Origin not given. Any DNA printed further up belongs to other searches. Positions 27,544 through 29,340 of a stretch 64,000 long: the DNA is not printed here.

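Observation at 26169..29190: Two tandem leaderless (predicted cytoplasmic) family-5 solute-binding-protein paralogs embedded in an Opp/Dpp-type ABC importer operon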

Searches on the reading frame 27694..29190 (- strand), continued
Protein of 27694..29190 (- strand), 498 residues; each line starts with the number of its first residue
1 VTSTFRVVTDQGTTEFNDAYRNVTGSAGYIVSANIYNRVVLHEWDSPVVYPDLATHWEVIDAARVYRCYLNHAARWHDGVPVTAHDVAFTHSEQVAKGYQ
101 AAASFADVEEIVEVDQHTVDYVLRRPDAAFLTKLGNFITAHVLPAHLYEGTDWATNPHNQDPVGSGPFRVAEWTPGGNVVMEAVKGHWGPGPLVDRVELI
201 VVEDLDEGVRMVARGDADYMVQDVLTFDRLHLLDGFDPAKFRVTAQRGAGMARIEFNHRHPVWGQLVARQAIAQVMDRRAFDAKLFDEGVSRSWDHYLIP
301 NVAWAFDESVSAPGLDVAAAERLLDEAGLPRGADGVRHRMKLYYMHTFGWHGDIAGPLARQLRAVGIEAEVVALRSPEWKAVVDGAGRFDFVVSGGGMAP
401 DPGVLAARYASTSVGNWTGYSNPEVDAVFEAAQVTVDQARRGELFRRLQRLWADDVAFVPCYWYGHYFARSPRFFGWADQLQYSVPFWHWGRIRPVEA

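Call 39: find_encoding_contigs(protein=P0009, flank=10000, max_places=2)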
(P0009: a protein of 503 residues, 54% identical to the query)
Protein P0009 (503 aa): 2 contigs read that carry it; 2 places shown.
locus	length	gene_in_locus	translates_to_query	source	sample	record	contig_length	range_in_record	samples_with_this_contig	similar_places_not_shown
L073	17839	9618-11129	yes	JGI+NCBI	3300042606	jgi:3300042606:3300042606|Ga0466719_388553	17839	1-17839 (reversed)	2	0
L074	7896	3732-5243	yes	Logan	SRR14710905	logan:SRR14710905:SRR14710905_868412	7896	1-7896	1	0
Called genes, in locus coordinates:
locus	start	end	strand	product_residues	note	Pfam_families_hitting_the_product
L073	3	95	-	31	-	?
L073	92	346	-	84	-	PF04014:MazE_antitoxin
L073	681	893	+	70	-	-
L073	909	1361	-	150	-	PF01850:PIN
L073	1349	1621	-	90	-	PF02604:PhdYeFM_antitox (weak)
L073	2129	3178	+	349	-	PF21189:PHA02142, PF09414:RNA_ligase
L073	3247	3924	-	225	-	PF01325:Fe_dep_repress, PF01047:MarR (weak), PF13463:HTH_27 (weak), PF13412:HTH_24 (weak), PF25213:HVO_A0261_N (weak), PF12802:MarR_2, PF02742:Fe_dep_repr_C, PF04023:FeoA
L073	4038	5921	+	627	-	PF02878:PGM_PMM_I, PF02879:PGM_PMM_II, PF02880:PGM_PMM_III, PF00408:PGM_PMM_IV (weak)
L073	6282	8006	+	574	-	PF00496:SBP_bac_5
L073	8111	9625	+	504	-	PF00496:SBP_bac_5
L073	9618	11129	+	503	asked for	PF00496:SBP_bac_5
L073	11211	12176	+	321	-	PF00528:BPD_transp_1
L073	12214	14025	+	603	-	PF12911:OppC_N, PF00528:BPD_transp_1, PF00005:ABC_tran, PF08352:oligo_HPY (weak)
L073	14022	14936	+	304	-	PF13191:AAA_16 (faint), PF00005:ABC_tran, PF13304:AAA_21 (weak), PF08352:oligo_HPY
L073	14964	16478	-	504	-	PF13360:PQQ_2 (faint)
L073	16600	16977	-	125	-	PF01850:PIN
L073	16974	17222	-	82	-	PF04014:MazE_antitoxin (weak)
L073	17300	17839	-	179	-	PF13558:SbcC_Walker_B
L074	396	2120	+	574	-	PF00496:SBP_bac_5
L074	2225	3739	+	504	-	PF00496:SBP_bac_5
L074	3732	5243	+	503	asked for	PF00496:SBP_bac_5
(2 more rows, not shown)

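Call 41: search_protein_representatives(protein=window:27694-29190:-)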
Query: 498 residues. Proteins with E-value up to 0.001 (for the whole library): 37648; up to 1e-10: 14009; up to 1e-30: 575. The best 150 are listed.
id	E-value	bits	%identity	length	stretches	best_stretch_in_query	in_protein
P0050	3.0e-155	534.2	50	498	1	14-496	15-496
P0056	5.4e-149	513.6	51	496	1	11-496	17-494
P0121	2.9e-90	319.8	39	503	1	13-497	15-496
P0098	1.9e-83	297.3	58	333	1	13-245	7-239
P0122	7.3e-77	275.6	48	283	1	211-496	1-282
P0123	1.2e-65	238.5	31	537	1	26-462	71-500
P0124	3.3e-64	233.8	34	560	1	32-471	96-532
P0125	4.2e-62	226.9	32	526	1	16-461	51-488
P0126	3.2e-61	224.0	33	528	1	13-477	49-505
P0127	5.9e-61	223.1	32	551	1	21-465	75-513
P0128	1.4e-59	218.5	30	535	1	27-461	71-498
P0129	6.4e-59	216.4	33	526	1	13-482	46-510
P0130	1.6e-58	215.1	34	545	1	33-461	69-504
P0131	6.0e-58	213.2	31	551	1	30-461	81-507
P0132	1.2e-57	212.1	33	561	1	26-476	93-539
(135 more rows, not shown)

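Call 43: search_protein_families(library=pfam, proteins=[L047:7992-9077:+, L047:9133-10089:+, L047:10093-10734:+, L047:4500-6100:+], max_evalue=0.001)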
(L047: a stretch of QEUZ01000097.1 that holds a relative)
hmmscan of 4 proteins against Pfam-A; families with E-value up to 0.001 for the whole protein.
L047:7992-9077:+ (362 aa): 1 family
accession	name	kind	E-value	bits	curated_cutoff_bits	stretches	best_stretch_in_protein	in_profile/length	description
PF00892.27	EamA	-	5.8e-47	159.8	28.2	2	54-186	7-134/135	EamA-like transporter family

L047:9133-10089:+ (319 aa): 0 families

L047:10093-10734:+ (214 aa): 1 family
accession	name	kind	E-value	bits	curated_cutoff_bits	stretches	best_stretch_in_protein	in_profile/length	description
PF14353.12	CpXC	-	2e-13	50.9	25.4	1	59-176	1-111/121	CpXC protein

L047:4500-6100:+ (533 aa): 3 families
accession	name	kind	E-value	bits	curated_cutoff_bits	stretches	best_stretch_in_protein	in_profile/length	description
PF01532.26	Glyco_hydro_47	-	1.7e-06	27.7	22.9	1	346-442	85-182/455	Glycosyl hydrolase family 47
PF07221.17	GlcNAc_2-epim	-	5.2e-05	23.1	23.4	0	344-390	145-191/347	N-acylglucosamine 2-epimerase (GlcNAc 2-epimerase)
PF07470.19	Glyco_hydro_88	-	0.00034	20.2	26.6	0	128-187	59-120/352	Glycosyl Hydrolase Family 88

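Call 71: search_dna_similar(query=window:27694-29190:-, collection=plasmids, mode=protein, max_evalue=1e-40, max_rows=25)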
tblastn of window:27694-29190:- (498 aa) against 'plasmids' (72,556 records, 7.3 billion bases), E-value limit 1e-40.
Records with a match: 97; places in all: 110; records where one place covers at least 80% of the query: 97.
Best place of each record, by identity: <60% 97.
By first word of the organism name: Sinorhizobium 41; Rhizobium 17; Azospirillum 10; Ensifer 5; Agrobacterium 5; Caballeronia 4; Burkholderia 3; Sulfitobacter 2; Neorhizobium 2; Variovorax 1; and 7 more.
By predicted mobility (MOB-suite, as given by PLSDB): conjugative 56; non-mobilizable 39; mobilizable 2.
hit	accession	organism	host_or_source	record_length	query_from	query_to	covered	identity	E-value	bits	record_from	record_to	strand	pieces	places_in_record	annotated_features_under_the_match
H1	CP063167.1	Variovorax paradoxus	-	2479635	5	479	95%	30.9%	2e-43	172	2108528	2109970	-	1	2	ABC transporter substrate-binding protein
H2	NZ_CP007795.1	Azospirillum argentinense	Triticum aestivum L.,Root,wheat ...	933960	30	480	91%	32.3%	2e-46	181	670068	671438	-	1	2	ABC transporter substrate-binding protein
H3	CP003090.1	Burkholderia sp. YI23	-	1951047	27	482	92%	31.6%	2e-45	178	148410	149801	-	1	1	hypothetical protein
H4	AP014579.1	Burkholderia sp. RPE67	Riptortus pedestris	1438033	27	482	92%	31.4%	2e-45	178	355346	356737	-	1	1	uncharacterized protein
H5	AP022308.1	Burkholderia sp. SFA1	-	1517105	27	482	92%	31.4%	2e-45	178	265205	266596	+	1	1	peptide ABC transporter substrate-binding protein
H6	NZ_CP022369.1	Azospirillum sp. TSH58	single cell,paddy soils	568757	30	462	87%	33.0%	2e-46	181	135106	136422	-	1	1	ABC transporter substrate-binding protein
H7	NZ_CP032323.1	Azospirillum argentinense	soil sample,Agricultural field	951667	30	480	91%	31.5%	2e-43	171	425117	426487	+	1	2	ABC transporter substrate-binding protein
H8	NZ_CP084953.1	Sulfitobacter indolifex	cell culture,Seawater from the North ...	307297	31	463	87%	32.6%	4e-44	174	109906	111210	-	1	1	ABC transporter substrate-binding protein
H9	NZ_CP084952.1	Sulfitobacter indolifex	cell culture,Seawater from the North ...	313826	31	463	87%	32.6%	4e-44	174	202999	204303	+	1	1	ABC transporter substrate-binding protein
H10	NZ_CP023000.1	Rhizobium sp. 11515TR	Cell culture,agricultural soil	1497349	7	456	90%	31.3%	2e-49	189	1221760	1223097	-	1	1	record has no annotation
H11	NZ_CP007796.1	Azospirillum argentinense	Triticum aestivum L.,Root,wheat ...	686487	30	461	87%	32.2%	5e-41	165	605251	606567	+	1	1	ABC transporter substrate-binding protein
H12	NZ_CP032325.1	Azospirillum argentinense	soil sample,Agricultural field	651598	30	461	87%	32.0%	1e-40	164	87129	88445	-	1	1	ABC transporter substrate-binding protein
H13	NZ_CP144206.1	Sinorhizobium chiapasense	mixed culture,rhizosphere soil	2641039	24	456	87%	31.7%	3e-48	186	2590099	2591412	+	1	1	none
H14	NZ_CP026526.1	Sinorhizobium meliloti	Medicago sativa L. subsp. ambigua,Cell ...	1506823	24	456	87%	31.7%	1e-47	184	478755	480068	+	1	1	none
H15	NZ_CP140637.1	Rhizobium indigoferae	Indigofera amblyantha,Pure culture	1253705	7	456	90%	30.4%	2e-48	187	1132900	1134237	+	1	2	record has no annotation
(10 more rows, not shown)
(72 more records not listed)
